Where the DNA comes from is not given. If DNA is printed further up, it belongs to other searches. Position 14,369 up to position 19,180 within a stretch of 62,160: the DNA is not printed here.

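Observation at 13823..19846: Self-contained, translationally coupled three-gene operon built around a 1,503-aa cysteine-rich exoprotein of no recognisable family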

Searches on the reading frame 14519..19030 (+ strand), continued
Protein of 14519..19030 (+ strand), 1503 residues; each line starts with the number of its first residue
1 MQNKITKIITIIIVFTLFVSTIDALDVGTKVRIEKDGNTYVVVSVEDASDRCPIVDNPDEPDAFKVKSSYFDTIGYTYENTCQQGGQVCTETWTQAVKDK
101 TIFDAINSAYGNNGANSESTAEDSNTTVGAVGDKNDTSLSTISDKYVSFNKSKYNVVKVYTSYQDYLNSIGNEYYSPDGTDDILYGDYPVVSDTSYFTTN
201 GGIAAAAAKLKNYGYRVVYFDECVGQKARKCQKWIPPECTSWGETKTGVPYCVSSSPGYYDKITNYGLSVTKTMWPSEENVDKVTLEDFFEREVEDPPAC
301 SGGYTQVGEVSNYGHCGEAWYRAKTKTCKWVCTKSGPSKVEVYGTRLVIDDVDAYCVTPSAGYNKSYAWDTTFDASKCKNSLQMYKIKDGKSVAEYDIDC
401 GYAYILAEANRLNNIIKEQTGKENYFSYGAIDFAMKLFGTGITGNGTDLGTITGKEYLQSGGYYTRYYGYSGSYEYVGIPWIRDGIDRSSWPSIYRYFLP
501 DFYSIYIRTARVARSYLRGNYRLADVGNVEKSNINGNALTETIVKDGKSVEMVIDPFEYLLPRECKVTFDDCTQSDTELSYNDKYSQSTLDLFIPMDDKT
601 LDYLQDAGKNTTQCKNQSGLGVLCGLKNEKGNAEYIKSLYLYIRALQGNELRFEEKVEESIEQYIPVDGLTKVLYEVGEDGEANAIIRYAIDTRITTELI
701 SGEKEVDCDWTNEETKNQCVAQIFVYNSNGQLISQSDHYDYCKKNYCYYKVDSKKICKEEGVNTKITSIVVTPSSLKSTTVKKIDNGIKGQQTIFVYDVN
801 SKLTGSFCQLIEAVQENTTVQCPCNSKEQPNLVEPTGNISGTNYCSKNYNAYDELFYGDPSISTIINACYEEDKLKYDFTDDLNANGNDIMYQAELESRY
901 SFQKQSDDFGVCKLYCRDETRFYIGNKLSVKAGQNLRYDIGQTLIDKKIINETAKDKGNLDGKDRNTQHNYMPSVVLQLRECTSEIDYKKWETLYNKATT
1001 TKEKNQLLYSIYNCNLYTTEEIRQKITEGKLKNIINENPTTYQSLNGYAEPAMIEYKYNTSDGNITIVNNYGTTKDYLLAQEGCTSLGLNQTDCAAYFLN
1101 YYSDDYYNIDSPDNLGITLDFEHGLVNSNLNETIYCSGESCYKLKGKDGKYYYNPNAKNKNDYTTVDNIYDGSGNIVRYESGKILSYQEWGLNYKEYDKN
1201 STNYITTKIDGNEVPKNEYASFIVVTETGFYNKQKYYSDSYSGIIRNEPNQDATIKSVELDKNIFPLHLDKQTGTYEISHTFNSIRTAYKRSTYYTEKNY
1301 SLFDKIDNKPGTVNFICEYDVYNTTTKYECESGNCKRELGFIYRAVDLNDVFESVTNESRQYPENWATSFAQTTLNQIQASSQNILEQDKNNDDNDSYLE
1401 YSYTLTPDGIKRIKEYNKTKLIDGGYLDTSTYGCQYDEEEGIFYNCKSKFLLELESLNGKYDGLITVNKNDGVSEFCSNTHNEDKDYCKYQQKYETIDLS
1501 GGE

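Call 71: find_encoding_contigs(protein=P0282, flank=10000, max_places=2)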
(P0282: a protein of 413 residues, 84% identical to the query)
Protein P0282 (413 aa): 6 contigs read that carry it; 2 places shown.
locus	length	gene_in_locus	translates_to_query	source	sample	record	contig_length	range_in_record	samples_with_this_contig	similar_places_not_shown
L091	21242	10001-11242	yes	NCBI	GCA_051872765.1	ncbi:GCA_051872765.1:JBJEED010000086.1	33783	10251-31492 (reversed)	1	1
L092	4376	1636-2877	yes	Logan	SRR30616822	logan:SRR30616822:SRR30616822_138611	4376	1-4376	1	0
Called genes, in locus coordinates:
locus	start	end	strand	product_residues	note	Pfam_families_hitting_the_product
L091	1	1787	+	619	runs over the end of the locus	PF00512:HisKA (weak), PF02518:HATPase_c, PF00072:Response_reg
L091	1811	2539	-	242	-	PF12844:HTH_19, PF15731:MqsA_antitoxin (faint), PF01381:HTH_3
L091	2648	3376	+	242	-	PF21946:LppM (faint)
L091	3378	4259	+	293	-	PF05257:CHAP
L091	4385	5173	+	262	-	PF01261:AP_endonuc_2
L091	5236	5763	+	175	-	-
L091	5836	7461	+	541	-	PF04203:Sortase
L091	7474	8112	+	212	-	-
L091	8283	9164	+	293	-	-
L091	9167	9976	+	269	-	-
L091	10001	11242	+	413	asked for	PF00437:T2SSE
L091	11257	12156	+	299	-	-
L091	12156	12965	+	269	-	-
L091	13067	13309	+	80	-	-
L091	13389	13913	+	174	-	-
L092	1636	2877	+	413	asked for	PF00437:T2SSE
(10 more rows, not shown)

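Call 82: search_solved_structures(query=A8, max_evalue=1)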
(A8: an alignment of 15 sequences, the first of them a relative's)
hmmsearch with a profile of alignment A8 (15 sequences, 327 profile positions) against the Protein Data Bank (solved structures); distinct sequences matched with E-value up to 1: 0.

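Call 83: search_solved_structures(query=A9, max_evalue=1)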
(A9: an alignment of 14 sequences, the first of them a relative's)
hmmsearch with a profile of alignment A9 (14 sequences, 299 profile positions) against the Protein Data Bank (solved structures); distinct sequences matched with E-value up to 1: 0.

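Call 84: search_solved_structures(query=A4, max_evalue=0.00001)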
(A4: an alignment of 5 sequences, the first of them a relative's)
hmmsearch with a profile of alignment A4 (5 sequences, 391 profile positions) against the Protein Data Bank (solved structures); distinct sequences matched with E-value up to 0.00001: 27.
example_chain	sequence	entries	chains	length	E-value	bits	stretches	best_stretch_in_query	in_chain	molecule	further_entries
8rkd_E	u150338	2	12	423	1.7e-19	73.5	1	2-256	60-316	Pilus assembly ATPase CpaF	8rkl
8rjf_A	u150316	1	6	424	1.7e-19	73.5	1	2-256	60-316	Pilus assembly ATPase CpaF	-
9e24_A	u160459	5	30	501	2.7e-19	72.8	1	2-256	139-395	CpaF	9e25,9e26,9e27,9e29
2oap_1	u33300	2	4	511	7.1e-19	71.4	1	10-256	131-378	Type II secretion system protein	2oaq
4ii7_A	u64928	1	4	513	2.2e-18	69.8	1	11-254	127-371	FlaI ATPase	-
4ihq_A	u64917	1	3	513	1.7e-17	66.9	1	11-254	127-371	FlaI ATPase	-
6bge_A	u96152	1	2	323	2.5e-17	66.3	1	14-281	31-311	VirB11-like protein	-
1g6o_A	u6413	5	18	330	2.6e-17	66.3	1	14-281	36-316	CAG-ALPHA | virB11 homolog | Cag-alfa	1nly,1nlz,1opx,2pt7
2gza_A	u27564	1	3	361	5.6e-12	48.7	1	129-238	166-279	Type IV secretion system protein VirB11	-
2eyu_A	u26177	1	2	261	7.2e-10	41.8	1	134-258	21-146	twitching motility protein PilT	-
2gsz_A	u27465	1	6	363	1.4e-09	40.8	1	134-258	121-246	twitching motility protein PilT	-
2ewv_A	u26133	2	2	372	1.5e-09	40.8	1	134-258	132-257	twitching motility protein PilT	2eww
5fl3_A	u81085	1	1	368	4.8e-09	39.1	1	140-247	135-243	PILI RETRACTION PROTEIN PILT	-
4pht_A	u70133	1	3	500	7.4e-09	38.5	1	130-254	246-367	General secretory pathway protein E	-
6gef_A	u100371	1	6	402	1.3e-08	37.7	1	141-261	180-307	Type IV secretion system protein DotB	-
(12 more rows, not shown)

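Call 112: search_dna_similar(query=window:14519-19027:+, collection=phages, mode=protein, max_evalue=0.001, max_rows=10)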
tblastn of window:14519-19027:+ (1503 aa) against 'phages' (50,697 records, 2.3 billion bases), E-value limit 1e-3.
No match.

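Call 113: search_dna_similar(query=window:14519-19027:+, collection=plasmids, mode=protein, max_evalue=0.001, max_rows=10)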
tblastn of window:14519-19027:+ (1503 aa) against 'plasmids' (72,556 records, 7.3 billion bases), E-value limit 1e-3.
No match.
